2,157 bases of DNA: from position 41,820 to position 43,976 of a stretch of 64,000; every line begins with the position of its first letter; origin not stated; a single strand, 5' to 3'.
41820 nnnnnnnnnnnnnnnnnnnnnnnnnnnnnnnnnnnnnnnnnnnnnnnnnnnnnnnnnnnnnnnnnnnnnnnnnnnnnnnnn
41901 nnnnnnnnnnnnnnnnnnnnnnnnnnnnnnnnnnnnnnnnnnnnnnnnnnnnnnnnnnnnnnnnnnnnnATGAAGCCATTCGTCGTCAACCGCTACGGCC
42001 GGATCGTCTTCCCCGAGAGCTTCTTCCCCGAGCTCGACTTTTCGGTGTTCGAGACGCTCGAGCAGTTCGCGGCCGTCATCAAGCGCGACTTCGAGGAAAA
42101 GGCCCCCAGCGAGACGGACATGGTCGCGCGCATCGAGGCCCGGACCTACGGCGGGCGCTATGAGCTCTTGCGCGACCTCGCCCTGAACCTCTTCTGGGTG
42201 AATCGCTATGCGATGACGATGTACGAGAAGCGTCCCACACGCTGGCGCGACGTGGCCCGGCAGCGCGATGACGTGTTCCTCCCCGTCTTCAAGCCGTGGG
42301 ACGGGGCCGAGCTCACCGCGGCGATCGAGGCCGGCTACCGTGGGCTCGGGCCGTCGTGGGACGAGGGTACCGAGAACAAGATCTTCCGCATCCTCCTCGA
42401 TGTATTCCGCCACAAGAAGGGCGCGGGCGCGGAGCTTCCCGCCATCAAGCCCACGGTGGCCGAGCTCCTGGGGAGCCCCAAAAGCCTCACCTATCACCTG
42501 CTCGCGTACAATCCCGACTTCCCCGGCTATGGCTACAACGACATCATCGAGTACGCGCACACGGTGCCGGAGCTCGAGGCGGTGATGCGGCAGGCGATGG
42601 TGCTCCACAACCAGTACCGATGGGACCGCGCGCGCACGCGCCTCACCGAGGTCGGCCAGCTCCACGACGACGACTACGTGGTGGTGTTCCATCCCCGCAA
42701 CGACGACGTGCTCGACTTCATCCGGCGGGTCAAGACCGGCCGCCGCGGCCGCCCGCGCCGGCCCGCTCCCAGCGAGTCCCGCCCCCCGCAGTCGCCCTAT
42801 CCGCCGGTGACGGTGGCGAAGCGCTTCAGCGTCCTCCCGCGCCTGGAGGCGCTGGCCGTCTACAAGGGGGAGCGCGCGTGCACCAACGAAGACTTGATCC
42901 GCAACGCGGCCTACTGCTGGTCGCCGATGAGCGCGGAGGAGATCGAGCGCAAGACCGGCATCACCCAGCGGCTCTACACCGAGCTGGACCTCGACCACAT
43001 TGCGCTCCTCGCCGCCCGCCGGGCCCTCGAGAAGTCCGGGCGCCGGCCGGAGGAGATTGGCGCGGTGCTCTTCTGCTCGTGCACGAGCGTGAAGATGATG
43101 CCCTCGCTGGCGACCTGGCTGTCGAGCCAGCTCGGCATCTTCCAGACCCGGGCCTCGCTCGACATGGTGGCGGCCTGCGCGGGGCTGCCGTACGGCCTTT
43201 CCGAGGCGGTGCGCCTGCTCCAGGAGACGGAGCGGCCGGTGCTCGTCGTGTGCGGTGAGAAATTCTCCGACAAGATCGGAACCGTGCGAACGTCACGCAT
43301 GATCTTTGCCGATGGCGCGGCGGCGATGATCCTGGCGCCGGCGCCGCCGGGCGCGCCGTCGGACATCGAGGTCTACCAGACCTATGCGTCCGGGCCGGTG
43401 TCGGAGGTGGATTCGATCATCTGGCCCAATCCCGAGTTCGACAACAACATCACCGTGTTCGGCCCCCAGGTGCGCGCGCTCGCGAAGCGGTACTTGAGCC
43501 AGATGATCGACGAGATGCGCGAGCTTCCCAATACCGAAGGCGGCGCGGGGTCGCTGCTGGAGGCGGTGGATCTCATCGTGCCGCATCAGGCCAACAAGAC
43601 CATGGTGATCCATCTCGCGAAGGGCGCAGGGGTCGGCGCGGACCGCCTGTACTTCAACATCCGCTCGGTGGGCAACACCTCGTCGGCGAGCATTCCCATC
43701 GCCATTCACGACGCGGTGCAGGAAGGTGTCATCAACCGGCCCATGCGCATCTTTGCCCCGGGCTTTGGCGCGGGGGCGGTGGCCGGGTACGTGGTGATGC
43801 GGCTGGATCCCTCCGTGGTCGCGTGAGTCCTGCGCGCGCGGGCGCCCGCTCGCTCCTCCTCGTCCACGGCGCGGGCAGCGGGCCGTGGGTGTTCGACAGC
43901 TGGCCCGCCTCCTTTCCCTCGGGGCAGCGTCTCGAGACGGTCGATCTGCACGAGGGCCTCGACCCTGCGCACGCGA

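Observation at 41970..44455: Discrete two-gene operon: KAS III condensing enzyme with a ~290-aa unknown N-terminal domain plus an alpha/beta hydrolase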

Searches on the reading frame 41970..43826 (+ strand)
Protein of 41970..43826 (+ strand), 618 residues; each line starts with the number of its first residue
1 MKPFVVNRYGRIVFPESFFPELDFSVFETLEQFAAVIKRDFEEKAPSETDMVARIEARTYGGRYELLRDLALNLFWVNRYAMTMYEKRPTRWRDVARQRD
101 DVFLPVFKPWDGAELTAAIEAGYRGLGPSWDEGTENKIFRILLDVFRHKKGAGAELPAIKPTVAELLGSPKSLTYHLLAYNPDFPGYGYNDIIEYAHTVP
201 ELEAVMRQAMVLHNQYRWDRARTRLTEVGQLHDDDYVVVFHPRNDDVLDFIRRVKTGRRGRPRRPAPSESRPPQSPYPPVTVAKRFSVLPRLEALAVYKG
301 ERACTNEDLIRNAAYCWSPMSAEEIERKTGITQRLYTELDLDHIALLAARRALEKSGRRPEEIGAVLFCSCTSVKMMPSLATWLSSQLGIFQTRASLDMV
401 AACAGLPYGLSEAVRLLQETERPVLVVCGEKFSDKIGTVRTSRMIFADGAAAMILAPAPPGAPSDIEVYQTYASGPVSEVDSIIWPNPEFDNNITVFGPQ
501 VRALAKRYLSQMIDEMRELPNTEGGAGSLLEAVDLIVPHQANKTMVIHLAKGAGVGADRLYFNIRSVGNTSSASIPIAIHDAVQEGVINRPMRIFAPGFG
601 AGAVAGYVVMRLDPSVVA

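Call 3: search_protein_families(library=pfam, proteins=[window:41970-43826:+], max_evalue=0.01)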
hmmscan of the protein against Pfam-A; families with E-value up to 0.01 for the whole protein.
window:41970-43826:+ (618 aa): 4 families
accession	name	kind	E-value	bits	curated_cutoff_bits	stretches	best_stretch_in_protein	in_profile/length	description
PF08541.16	ACP_syn_III_C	-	7e-21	74.6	26.6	1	530-611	8-89/90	3-Oxoacyl-[acyl-carrier-protein (ACP)] synthase III C terminal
PF08545.16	ACP_syn_III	-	2e-11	44.1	24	1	397-458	1-64/80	3-Oxoacyl-[acyl-carrier-protein (ACP)] synthase III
PF13723.12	Ketoacyl-synt_2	-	0.0026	17.8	25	1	398-458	106-166/223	Beta-ketoacyl synthase, N-terminal domain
PF00195.25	Chal_sti_synt_N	-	0.0037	17.2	27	1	339-455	97-221/225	Chalcone and stilbene synthases, N-terminal domain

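Call 4: search_protein_families(library=ncbifam, proteins=[window:41970-43826:+], max_evalue=0.01)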
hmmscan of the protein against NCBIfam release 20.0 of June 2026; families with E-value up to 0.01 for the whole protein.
window:41970-43826:+ (618 aa): 12 families
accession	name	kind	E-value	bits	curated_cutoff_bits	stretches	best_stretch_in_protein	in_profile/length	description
NF006829.0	PRK09352.1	subfamily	4.8e-49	167.1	249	1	292-612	7-321/322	beta-ketoacyl-ACP synthase 3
TIGR00747.1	fabH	subfamily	8.7e-40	136.8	292.1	1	294-611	7-321/322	beta-ketoacyl-ACP synthase III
NF004623.0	PRK05963.1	equivalog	4.9e-31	108.2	437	2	324-459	35-172/328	beta-ketoacyl-ACP synthase III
NF005541.0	PRK07204.1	equivalog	1.3e-20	74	402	1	324-610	34-327/329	beta-ketoacyl-ACP synthase III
NF006720.0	PRK09258.1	equivalog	8.6e-18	64.7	285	2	319-431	37-152/338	3-oxoacyl-ACP synthase III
NF005703.0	PRK07515.1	equivalog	2.3e-16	59.7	304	1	343-611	98-371/373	beta-ketoacyl-ACP synthase III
NF003274.0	PRK04262.1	equivalog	2.7e-11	43.1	244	1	320-604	28-300/347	hydroxymethylglutaryl-CoA synthase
NF005308.0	PRK06840.1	equivalog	3.3e-08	33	315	1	292-456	7-173/339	3-oxoacyl-ACP synthase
NF009519.0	PRK12880.1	equivalog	3.4e-08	33.2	436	1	362-455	81-175/353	beta-ketoacyl-ACP synthase III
TIGR00748.1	HMG_CoA_syn_Arc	equivalog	1.6e-05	24.3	353.35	0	528-605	223-300/345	hydroxymethylglutaryl-CoA synthase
NF042429.2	DHPHCoAsyn_DpgA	equivalog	0.0031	16.5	425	1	345-459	74-194/350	3,5-dihydroxyphenylacetyl-CoA synthase DpgA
NF005293.2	PRK06816.1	subfamily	0.0035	16.5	450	0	501-595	262-359/378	StlD/DarB family beta-ketosynthase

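Call 5: find_homologous_proteins(query=window:41970-43826:+)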
Query window:41970-43826:+ (618 aa): 4112 proteins with E <= 0.001 among 8000 candidates; the best 120 are listed.
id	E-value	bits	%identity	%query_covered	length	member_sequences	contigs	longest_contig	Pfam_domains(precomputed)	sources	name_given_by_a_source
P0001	0.0e+0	1414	100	100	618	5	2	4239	PF08545.17,PF08541.17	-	-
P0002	0.0e+0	1412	100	100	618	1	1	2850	PF08545.17,PF08541.17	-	-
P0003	0.0e+0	1386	98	100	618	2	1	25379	PF08545.17,PF08541.17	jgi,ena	jgi:3-oxoacyl-[acyl-carrier-protein] synthase III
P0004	0.0e+0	1383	98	100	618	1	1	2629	PF08545.17,PF08541.17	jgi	-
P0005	0.0e+0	1381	97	100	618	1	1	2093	PF08545.17,PF08541.17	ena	-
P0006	0.0e+0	1377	97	100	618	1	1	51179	PF08545.17,PF08541.17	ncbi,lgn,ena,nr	ncbi:MAG TPA: 3-oxoacyl-[acyl-carrier-protein] synthase III C-terminal domain-containing protein [Me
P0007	0.0e+0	1376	97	100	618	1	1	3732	PF08545.17,PF08541.17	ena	-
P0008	0.0e+0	1374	97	100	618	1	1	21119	PF08545.17,PF08541.17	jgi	-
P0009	0.0e+0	1374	97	100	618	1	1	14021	PF08545.17,PF08541.17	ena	-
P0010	0.0e+0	1373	97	100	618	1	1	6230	PF08545.17,PF08541.17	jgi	-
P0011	0.0e+0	1372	97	100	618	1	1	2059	PF08545.17,PF08541.17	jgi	jgi:3-oxoacyl-[acyl-carrier-protein] synthase III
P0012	0.0e+0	1372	97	100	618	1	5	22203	PF08545.17,PF08541.17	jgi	jgi:3-oxoacyl-[acyl-carrier-protein] synthase-3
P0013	0.0e+0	1372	97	100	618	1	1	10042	PF08545.17,PF08541.17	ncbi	-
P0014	0.0e+0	1363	96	100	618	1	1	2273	PF08545.17,PF08541.17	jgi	jgi:3-oxoacyl-[acyl-carrier-protein] synthase III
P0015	0.0e+0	1331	93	100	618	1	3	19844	PF08545.17,PF08541.17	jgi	jgi:3-oxoacyl-[acyl-carrier-protein] synthase III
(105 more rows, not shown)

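Call 6: search_solved_structures(query=window:41970-43826:+, max_evalue=0.01, show_alignments=1)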
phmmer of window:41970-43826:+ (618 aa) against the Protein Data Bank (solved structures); distinct sequences matched with E-value up to 0.01: 64 (the best 60 are shown).
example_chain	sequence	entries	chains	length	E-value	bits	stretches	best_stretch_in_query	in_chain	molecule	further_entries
4wzu_A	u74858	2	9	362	1.4e-32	115.9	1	320-606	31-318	3-oxoacyl-[acyl-carrier-protein] synthase 3 protein 2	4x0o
2ebd_A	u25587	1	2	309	2.8e-32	114.9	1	320-611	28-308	3-oxoacyl-[acyl-carrier-protein] synthase 3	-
4x9k_A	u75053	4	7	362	2.5e-31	111.8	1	320-606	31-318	3-oxoacyl-[acyl-carrier-protein] synthase 3 protein 2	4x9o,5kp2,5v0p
4ylt_A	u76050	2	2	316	9.2e-31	109.9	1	321-611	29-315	3-oxoacyl-[acyl-carrier-protein] synthase 3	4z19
4ryb_A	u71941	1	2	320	1.9e-29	105.6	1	321-610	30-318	3-oxoacyl-[acyl-carrier-protein] synthase 3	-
4dfe_A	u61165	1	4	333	1.2e-28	103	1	291-611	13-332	3-oxoacyl-[acyl-carrier-protein] synthase 3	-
1ebl_A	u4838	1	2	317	6.5e-28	100.5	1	320-611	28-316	BETA-KETOACYL-ACP SYNTHASE III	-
6x7r_A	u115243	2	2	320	1e-27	99.9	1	320-611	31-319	3-oxoacyl-[acyl-carrier-protein] synthase 3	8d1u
1hn9_A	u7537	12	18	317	1e-27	99.9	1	320-611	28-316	BETA-KETOACYL-ACYL CARRIER PROTEIN SYNTHASE III | 3-oxoacyl-[acyl-carrier-protein] synthase III | 3-oxoacyl-[acyl-carrier-protein] synthase 3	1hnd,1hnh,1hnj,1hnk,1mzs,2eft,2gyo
9ka2_A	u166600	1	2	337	1e-27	99.8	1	319-611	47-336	Beta-ketoacyl-[acyl-carrier-protein] synthase III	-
3il9_A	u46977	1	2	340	1.2e-27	99.6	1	320-611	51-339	3-oxoacyl-[acyl-carrier-protein] synthase 3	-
9ka5_A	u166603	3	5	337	4.8e-26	94.3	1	319-611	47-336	Beta-ketoacyl-[acyl-carrier-protein] synthase III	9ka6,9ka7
1zow_A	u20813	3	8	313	1.1e-25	93.2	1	299-609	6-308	3-oxoacyl-[acyl-carrier-protein] synthase III | 3-oxoacyl-[acyl-carrier-protein] synthase 3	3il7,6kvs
3il5_A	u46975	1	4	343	1.8e-25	92.4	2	319-458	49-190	3-oxoacyl-[acyl-carrier-protein] synthase 3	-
6a9n_A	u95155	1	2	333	2.1e-25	92.2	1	310-612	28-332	3-oxoacyl-[acyl-carrier-protein] synthase 3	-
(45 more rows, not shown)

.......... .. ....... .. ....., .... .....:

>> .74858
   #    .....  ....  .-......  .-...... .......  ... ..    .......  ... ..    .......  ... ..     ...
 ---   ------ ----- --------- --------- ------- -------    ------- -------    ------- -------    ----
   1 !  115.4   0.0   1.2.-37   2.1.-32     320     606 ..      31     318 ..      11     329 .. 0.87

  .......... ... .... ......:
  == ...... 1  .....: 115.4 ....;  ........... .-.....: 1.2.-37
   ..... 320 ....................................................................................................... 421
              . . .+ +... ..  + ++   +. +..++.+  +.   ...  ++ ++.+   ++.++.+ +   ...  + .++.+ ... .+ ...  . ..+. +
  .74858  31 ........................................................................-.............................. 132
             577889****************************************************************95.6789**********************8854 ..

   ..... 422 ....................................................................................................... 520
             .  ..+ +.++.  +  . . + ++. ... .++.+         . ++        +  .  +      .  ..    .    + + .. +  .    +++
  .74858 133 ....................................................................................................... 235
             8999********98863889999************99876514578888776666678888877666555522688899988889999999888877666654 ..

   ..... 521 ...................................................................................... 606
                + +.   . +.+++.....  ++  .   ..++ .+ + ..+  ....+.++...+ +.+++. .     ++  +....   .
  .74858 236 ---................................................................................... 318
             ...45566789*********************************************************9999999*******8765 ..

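Call 28: find_encoding_contigs(protein=window:41970-43826:+, flank=8000, max_places=4)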
Protein window:41970-43826:+ (618 aa): 23 contigs read that carry it; 4 places shown.
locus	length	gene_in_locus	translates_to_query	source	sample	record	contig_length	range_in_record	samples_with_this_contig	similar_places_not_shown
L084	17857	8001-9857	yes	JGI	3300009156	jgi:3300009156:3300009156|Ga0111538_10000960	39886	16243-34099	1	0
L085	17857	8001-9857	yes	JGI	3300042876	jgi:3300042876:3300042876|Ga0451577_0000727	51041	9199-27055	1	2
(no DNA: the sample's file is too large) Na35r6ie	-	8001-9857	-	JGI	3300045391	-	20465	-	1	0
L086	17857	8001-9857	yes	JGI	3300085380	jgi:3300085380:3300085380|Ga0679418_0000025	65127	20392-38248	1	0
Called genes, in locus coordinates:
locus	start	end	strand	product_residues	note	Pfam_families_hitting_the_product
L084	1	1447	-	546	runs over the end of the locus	PF01019:G_glu_transpept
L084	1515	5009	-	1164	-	PF08471:Ribonuc_red_2_N, PF02867:Ribonuc_red_lgC, PF12637:TSCPD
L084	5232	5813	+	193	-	PF05991:NYN_YacP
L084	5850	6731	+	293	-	PF03446:NAD_binding_2, PF14833:NAD_binding_11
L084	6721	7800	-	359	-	PF04333:MlaA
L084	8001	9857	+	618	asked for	PF08545:ACP_syn_III, PF08541:ACP_syn_III_C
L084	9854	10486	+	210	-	PF12697:Abhydrolase_6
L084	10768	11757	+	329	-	PF01208:URO-D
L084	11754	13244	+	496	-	PF00496:SBP_bac_5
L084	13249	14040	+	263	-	PF00005:ABC_tran, PF13304:AAA_21 (faint), PF12399:BCA_ABC_TP_C (weak)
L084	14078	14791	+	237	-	PF00005:ABC_tran, PF02463:SMC_N (faint), PF13555:AAA_29 (weak), PF13304:AAA_21 (weak)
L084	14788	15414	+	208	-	PF01243:PNPOx_N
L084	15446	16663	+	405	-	PF13433:Peripla_BP_5, PF13458:Peripla_BP_6, PF01094:ANF_receptor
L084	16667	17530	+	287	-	PF02653:BPD_transp_2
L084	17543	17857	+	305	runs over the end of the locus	PF02653:BPD_transp_2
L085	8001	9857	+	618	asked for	PF08545:ACP_syn_III, PF08541:ACP_syn_III_C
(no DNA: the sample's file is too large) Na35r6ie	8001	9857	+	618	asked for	PF08545:ACP_syn_III, PF08541:ACP_syn_III_C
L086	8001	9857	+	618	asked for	PF08545:ACP_syn_III, PF08541:ACP_syn_III_C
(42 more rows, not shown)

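Call 43: predict_structure(alignment_id=A3)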
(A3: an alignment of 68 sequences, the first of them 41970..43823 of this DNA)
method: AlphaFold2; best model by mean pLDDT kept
length: 618 residues; sequences in the alignment: 68
mean_pLDDT: 80.9   pTM: 0.81
mean pLDDT of the five models: 80.9, 80.1, 77.6, 77.1, 70.8
residues with pLDDT >= 90: 228; 70-90: 241; 50-70: 104; < 50: 45
segments of 3 or more residues with pLDDT < 50: 1-20, 314-316, 374-377, 438-444, 487-497
pLDDT, mean of each block of 10 residues (from residue 1): 40 44 67 71 78 94 92 76 77 91 75 87 95 93 81 61 88 83 60 74 83 63 85 90 83 74 66 81 96 96 85 60 83 86 95 97 94 60 90 83 88 96 95 61 66 97 95 70 51 48 82 93 88 94 87 90 81 91 97 91 84 96
secondary structure, 60 per line:
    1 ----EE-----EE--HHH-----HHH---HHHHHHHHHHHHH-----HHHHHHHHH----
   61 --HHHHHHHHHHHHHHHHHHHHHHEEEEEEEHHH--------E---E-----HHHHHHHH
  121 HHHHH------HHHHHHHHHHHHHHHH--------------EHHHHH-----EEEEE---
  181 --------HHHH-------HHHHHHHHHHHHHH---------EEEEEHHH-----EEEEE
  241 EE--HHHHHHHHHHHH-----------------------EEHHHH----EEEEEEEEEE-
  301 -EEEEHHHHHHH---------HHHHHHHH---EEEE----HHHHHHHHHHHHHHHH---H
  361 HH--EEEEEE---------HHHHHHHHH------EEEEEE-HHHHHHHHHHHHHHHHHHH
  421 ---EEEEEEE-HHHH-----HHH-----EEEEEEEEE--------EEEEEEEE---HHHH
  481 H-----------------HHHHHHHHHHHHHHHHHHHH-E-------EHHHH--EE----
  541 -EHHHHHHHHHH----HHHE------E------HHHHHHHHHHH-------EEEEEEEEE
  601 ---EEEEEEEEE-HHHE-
elements in order: H30-42 H48-56 H63-84 E85-91 H113-125 H132-147 H163-167 E173-177 H189-192 H200-213 E223-227 E236-242 H245-256 H282-285 E290-299 E302-305 H306-312 H322-329 E333-336 H341-356 E365-370 H380-388 E395-400 H402-420 E424-430 H432-435 E449-457 E466-473 H477-481 H499-518 H529-532 H543-552 H574-584 E592-600 E604-612

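Call 49: fold_search(model_id=the predicted structure, library=pdb)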
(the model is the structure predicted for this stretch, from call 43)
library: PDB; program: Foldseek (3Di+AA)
matches with E <= 10: 1020; with E <= 0.001: 854
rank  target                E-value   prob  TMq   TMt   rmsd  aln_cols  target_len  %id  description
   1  6x7r                  1.4e-20  1.00  0.44  0.81   4.4       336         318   28  E. coli beta-ketoacyl-[acyl carrier protein] synthase III (FabH) in complex with oxa(dethia)-coenzyme A (released 2021-06-02)
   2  9ka6_A                5.3e-20  1.00  0.44  0.81   4.5       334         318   28  Crystal structure of beta-ketoacyl-ACP synthase FabH C112Q in complex with acyl-ACP from E. coli (released 2025-09-10)
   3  9ka5                  7.6e-20  1.00  0.44  0.81   4.4       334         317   28  Crystal structure of beta-ketoacyl-ACP synthase FabH C112Q from E. coli (released 2025-09-10)
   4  3il5_A                7.6e-20  1.00  0.43  0.81   5.3       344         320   26  Structure of E. faecalis FabH in complex with 2-({4-bromo-3-[(diethylamino)sulfonyl]benzoyl}amino)benzoic acid (released 2009-08-25)
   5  3il6                  1.0e-19  1.00  0.44  0.82   4.6       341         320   26  Structure of E. faecalis FabH in complex with 2-({4-[(3R,5S)-3,5-dimethylpiperidin-1-yl]-3-phenoxybenzoyl}amino)benzoic  (released 2009-08-25)
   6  5kp2_B                1.2e-19  1.00  0.45  0.76   4.8       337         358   26  Beta-ketoacyl-ACP synthase III -2 (FabH2) (C113A) from Vibrio Cholerae cocrystallized with octanoyl-CoA: hydrolzed lig (released 2016-07-20)
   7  3il5_B                1.4e-19  1.00  0.43  0.80   5.1       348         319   25  Structure of E. faecalis FabH in complex with 2-({4-bromo-3-[(diethylamino)sulfonyl]benzoyl}amino)benzoic acid (released 2009-08-25)
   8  3il4_B                1.5e-19  1.00  0.44  0.82   4.7       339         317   26  Structure of E. faecalis FabH in complex with acetyl CoA (released 2009-08-25)
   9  4wzu                  1.8e-19  1.00  0.45  0.75   5.1       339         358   26  Crystal structure of beta-ketoacyl-(acyl carrier protein) synthase III-2 (FabH2) from Vibrio cholerae (released 2014-12-03)
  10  5kp2_A                2.3e-19  1.00  0.45  0.76   4.9       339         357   26  Beta-ketoacyl-ACP synthase III -2 (FabH2) (C113A) from Vibrio Cholerae cocrystallized with octanoyl-CoA: hydrolzed lig (released 2016-07-20)
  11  4x0o_A                2.4e-19  1.00  0.45  0.74   5.1       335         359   26  Beta-ketoacyl-(acyl carrier protein) synthase III-2 (FabH2) from Vibrio cholerae soaked with Acetyl-CoA (released 2014-12-03)
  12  3il4_A                2.5e-19  1.00  0.44  0.81   4.8       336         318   26  Structure of E. faecalis FabH in complex with acetyl CoA (released 2009-08-25)
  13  1hn9_A                2.7e-19  1.00  0.43  0.81   4.4       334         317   28  CRYSTAL STRUCTURE OF BETA-KETOACYL-ACP SYNTHASE III (released 2000-12-27)
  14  4x9k                  3.0e-19  1.00  0.45  0.76   4.9       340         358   26  Beta-ketoacyl-acyl carrier protein synthase III-2 (FabH2)(C113A) from Vibrio cholerae (released 2014-12-24)
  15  4x0o_H                4.0e-19  1.00  0.45  0.74   5.1       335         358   26  Beta-ketoacyl-(acyl carrier protein) synthase III-2 (FabH2) from Vibrio cholerae soaked with Acetyl-CoA (released 2014-12-03)
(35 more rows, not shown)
